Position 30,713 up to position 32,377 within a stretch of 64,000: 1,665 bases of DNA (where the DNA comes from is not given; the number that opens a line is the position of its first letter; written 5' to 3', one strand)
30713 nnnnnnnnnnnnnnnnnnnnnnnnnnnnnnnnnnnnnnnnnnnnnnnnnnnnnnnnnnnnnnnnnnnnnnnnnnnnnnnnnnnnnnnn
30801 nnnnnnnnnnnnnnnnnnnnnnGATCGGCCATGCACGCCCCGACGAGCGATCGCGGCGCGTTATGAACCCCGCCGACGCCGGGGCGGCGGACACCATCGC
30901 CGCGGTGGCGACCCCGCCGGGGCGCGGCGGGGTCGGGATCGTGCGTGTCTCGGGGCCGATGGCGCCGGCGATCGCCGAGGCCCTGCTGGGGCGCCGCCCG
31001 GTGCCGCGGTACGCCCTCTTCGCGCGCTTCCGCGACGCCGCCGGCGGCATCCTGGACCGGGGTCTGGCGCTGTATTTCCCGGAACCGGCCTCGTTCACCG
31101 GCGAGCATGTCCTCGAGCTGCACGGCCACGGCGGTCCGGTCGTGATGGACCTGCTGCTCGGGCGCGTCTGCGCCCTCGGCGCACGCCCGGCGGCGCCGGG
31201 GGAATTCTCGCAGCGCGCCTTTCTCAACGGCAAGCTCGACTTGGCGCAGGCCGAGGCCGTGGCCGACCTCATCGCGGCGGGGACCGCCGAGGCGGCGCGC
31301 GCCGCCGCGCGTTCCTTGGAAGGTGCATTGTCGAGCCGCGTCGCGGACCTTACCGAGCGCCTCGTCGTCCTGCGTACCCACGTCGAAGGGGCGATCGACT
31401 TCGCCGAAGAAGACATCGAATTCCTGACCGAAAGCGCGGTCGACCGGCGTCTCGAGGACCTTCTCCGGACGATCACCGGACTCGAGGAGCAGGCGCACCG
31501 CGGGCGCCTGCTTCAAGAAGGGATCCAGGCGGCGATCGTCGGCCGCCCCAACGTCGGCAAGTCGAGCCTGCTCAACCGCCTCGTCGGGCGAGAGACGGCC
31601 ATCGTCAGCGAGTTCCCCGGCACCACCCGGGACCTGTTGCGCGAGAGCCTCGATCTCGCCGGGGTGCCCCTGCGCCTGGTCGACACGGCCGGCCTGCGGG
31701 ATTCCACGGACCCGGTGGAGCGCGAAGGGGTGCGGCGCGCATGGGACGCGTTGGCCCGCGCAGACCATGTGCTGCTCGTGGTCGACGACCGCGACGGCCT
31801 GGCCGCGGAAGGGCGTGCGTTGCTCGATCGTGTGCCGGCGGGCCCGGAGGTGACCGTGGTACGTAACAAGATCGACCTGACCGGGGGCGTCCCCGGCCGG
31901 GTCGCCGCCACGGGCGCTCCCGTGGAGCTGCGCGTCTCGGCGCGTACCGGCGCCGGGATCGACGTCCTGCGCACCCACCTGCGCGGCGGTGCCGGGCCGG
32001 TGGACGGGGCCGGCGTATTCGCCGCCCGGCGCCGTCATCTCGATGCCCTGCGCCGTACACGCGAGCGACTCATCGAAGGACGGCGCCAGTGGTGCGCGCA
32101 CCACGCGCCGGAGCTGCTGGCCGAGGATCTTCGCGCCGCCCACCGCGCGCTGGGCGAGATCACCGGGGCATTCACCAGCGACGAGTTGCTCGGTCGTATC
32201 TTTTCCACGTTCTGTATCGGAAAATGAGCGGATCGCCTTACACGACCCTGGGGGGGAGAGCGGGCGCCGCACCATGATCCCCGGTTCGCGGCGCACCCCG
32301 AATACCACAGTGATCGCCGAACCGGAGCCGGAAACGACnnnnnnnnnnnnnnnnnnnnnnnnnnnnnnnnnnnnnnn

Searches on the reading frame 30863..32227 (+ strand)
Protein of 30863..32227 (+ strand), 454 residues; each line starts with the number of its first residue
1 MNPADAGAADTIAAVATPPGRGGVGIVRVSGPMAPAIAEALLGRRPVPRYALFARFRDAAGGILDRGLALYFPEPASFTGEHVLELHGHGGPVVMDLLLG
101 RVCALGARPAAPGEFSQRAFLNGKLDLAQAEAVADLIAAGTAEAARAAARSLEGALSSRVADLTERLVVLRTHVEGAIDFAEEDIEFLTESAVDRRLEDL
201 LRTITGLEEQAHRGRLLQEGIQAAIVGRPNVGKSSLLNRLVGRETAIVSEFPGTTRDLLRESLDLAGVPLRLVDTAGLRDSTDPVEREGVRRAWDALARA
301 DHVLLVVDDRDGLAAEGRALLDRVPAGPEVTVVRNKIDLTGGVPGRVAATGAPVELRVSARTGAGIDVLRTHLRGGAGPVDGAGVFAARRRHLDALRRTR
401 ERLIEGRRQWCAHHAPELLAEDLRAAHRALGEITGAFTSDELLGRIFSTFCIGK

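Call 4: search_protein_families(library=pfam, proteins=[window:30863-32227:+])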
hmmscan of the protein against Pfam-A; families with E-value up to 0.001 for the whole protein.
window:30863-32227:+ (454 aa): 5 families
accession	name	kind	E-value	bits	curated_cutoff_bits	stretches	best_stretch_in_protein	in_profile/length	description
PF12631.12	MnmE_helical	-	3.5e-53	181.3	40.1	1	127-451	1-211/211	MnmE helical domain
PF10396.14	TrmE_N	-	6.8e-37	126.7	29.8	1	11-124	1-117/117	GTP-binding protein TrmE N-terminus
PF01926.29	MMR_HSR1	-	3.4e-25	88.8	21.9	1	223-324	2-100/113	50S ribosome-binding GTPase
PF02421.24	FeoB_N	-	2.2e-09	37.5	27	1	222-309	2-88/156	Ferrous iron transport protein B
PF00350.29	Dynamin_N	-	0.00025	21.6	27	0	224-256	2-34/168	Dynamin family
